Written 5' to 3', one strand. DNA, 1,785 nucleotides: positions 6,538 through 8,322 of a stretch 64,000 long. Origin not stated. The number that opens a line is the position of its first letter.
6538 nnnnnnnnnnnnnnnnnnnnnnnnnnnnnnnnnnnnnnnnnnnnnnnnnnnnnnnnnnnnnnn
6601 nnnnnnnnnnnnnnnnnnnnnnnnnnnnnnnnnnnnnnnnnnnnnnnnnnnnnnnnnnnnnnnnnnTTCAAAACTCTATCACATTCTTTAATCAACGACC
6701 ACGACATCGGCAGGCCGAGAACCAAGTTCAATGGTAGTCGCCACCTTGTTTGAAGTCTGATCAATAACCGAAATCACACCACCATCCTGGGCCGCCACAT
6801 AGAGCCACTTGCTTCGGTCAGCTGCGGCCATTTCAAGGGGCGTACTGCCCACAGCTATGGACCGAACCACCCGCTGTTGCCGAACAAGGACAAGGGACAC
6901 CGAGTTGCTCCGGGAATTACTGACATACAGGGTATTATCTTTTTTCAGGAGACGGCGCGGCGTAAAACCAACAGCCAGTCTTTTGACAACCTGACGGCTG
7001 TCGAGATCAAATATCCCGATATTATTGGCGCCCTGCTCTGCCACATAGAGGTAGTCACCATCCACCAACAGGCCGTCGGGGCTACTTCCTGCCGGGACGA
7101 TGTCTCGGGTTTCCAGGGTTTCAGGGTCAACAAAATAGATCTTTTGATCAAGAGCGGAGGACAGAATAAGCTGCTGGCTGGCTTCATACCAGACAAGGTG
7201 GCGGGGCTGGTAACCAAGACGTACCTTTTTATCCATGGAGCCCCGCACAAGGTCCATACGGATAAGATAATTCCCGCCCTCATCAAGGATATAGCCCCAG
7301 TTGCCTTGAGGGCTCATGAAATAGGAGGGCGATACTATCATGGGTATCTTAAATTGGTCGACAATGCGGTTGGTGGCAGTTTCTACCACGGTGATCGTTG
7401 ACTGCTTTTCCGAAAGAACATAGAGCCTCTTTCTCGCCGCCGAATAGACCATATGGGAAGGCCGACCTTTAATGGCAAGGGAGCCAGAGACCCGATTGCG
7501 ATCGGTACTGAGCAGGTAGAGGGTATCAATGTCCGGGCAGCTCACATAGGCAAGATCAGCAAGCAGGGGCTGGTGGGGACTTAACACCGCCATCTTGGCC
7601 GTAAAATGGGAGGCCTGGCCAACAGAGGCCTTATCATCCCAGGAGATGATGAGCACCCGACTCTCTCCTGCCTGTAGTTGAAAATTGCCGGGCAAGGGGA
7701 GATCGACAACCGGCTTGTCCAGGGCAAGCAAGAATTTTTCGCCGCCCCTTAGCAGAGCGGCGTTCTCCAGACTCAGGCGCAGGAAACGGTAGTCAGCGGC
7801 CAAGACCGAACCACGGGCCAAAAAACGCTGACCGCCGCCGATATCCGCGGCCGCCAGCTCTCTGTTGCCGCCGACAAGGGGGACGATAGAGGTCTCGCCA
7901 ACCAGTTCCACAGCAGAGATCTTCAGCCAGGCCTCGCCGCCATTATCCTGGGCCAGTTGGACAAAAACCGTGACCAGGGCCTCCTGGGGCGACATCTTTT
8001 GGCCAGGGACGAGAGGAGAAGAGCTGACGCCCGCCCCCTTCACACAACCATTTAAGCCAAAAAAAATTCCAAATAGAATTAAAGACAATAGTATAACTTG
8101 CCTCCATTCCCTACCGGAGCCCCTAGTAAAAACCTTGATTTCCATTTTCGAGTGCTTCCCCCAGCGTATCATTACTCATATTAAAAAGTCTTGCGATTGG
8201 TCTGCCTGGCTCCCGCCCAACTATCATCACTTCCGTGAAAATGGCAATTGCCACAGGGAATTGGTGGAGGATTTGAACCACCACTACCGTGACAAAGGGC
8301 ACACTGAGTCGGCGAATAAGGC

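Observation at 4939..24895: A ~20-kb sigma54-driven supraoperon bracketed by two OmcS-family genes: candidate cytochrome-filament / extracellular electron transfer machine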

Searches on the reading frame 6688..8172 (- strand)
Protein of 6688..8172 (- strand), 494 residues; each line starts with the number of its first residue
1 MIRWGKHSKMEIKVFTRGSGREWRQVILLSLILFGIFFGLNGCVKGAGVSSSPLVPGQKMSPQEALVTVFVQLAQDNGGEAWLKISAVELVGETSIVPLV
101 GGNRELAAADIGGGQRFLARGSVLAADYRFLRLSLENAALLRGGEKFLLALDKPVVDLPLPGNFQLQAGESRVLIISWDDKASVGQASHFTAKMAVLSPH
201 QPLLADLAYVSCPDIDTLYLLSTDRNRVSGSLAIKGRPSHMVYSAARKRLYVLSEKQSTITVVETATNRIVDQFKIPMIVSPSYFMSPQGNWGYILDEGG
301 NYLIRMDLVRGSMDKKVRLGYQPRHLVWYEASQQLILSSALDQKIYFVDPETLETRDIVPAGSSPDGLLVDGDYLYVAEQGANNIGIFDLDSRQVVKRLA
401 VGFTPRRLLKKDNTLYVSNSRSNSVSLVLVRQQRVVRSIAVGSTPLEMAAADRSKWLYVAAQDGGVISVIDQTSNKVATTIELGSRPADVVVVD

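Call 5: search_protein_families(library=pfam, proteins=[window:6688-8172:-], max_evalue=0.01)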
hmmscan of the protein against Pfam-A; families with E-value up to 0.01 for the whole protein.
window:6688-8172:- (494 aa): 4 families
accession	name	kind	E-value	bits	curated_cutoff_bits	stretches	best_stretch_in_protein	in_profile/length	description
PF21783.3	YNCE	-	1.3e-10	41.6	27.1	1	315-409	64-162/339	YNCE-like beta-propeller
PF10282.15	Lactonase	-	3.9e-10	39.9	21.7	1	317-433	187-323/344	Lactonase, 7-bladed beta-propeller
PF02239.22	Cytochrom_D1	-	7.4e-06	25.2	25.5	0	253-362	10-118/368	Cytochrome D1 heme domain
PF25174.1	Beta-prop_THOC3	-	0.0011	18.5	305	0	411-480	57-125/272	THOC3 beta-propeller domain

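Call 59: search_protein_families(library=ncbifam, proteins=[window:6688-8172:-], max_evalue=0.01)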
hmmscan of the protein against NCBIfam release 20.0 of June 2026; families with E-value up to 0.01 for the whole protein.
window:6688-8172:- (494 aa): 13 families
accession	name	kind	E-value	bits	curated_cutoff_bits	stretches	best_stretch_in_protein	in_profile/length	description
TIGR03866.1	PQQ_ABC_repeats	subfamily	7.6e-30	104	287.3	3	412-491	10-89/310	PQQ-dependent catabolism-associated beta-propeller protein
TIGR02276.1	beta_rpt_yvtn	repeat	1.5e-24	85.6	27.85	2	457-492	6-41/42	beta-propeller repeat protein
NF052340.1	hydrazine_beta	equivalog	1.8e-16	60.2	560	1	413-491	45-123/372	hydrazine synthase subunit beta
NF052280.1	7_blade_YncE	equivalog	1.3e-13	50.5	400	1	320-489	126-303/338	7-bladed beta-propeller protein YncE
NF052460.1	L-NosZ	equivalog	2.6e-12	46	700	2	287-486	51-259/480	clade III lactonase-type nitrous-oxide reductase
NF052342.1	hydrazine_BC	exception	4.7e-12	44.9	1250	1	413-490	51-128/690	hydrazine synthase subunit beta-gamma fusion subunit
NF048007.1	MmpL3Stblzr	equivalog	1.3e-05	24.6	600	0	413-478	61-126/366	MmpL3/TtfA transport complex stabilizer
NF053768.1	CIS12_fam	equivalog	4.7e-05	22.3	860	0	394-493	78-176/715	CIS12 family contractile injection system protein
NF038015.2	AztD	exception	0.00023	20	400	0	407-451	310-354/356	zinc metallochaperone AztD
NF033206.1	ScyE_fam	subfamily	0.00031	20.4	80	0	362-442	139-214/333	ScyD/ScyE family protein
NF008258.1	PRK11028.1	equivalog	0.001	18.3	370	0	236-268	176-208/330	6-phosphogluconolactonase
NF038117.1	choice_anch_I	subfamily_domain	0.0046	15.9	300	0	371-407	185-221/458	choice-of-anchor I family protein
TIGR03907.1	QH_beta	equivalog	0.0048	16.1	223.2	0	255-311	8-65/338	quinohemoprotein amine dehydrogenase subunit beta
